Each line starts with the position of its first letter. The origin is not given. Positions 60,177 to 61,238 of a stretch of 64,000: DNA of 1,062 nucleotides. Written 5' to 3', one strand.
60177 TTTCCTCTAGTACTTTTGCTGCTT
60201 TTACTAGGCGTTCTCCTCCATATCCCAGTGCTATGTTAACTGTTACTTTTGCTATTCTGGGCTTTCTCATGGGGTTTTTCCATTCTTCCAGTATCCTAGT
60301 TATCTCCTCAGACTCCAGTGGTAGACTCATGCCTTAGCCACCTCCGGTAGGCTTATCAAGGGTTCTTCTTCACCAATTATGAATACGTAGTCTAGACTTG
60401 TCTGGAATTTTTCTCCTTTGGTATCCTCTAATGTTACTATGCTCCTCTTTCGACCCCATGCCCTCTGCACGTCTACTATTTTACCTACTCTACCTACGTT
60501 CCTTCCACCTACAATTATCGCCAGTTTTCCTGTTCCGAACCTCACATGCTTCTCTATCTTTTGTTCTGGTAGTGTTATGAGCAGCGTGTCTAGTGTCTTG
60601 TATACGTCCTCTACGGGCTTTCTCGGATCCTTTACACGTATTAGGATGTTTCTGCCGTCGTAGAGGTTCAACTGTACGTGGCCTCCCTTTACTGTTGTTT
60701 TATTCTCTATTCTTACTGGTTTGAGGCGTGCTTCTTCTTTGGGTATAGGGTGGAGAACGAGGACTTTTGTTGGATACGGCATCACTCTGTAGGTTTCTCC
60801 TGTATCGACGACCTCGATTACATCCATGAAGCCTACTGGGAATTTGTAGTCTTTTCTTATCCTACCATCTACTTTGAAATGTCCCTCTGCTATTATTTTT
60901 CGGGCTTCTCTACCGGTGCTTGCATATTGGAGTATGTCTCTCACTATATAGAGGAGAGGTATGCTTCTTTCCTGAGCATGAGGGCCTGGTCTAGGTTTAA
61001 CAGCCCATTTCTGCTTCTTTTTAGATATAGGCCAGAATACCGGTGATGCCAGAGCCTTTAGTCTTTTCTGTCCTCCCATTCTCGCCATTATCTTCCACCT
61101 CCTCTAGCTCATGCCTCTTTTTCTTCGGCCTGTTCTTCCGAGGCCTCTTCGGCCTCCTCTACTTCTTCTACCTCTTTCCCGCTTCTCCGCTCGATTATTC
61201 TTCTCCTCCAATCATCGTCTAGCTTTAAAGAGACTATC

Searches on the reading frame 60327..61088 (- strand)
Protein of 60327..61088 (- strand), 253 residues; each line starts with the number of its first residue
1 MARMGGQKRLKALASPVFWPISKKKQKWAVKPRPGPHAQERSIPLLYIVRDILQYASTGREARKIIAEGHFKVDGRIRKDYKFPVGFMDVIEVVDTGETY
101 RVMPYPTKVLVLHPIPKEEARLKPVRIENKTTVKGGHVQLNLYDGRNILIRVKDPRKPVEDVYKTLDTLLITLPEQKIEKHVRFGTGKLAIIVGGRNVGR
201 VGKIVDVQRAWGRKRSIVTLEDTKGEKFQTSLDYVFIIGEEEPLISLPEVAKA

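Call 47: find_encoding_contigs(protein=window:60327-61088:-, flank=10000, max_places=2)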
Protein window:60327-61088:- (253 aa): 11 contigs read that carry it; 2 places shown.
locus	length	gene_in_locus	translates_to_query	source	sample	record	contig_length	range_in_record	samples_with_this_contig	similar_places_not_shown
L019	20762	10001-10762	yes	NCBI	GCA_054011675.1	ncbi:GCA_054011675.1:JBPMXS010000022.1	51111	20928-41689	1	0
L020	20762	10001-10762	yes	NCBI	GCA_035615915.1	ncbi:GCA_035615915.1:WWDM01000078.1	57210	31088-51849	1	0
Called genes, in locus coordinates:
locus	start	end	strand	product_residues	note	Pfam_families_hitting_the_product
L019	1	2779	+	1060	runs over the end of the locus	PF00133:tRNA-synt_1, PF09334:tRNA-synt_1g, PF08264:Anticodon_1, PF19302:DUF5915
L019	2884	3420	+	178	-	PF12705:PDDEXK_1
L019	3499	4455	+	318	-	PF07728:AAA_5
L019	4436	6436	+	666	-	PF05762:VWA_CoxE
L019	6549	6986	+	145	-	PF00203:Ribosomal_S19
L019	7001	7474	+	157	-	PF00237:Ribosomal_L22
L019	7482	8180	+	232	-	PF07650:KH_2, PF00189:Ribosomal_S3_C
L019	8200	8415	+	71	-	PF00831:Ribosomal_L29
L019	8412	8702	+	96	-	PF01868:RNase_P-MRP_p29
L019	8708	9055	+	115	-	PF00366:Ribosomal_S17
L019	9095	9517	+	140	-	PF00238:Ribosomal_L14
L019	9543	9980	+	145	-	PF16906:Ribosomal_L26, PF00467:KOW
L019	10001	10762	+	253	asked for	PF08071:RS4NT, PF01479:S4, PF00900:Ribosomal_S4e, PF16121:40S_S4_C (weak)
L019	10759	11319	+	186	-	PF00281:Ribosomal_L5, PF00673:Ribosomal_L5_C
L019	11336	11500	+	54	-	PF00253:Ribosomal_S14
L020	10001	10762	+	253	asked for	PF08071:RS4NT, PF01479:S4, PF00900:Ribosomal_S4e, PF16121:40S_S4_C (weak)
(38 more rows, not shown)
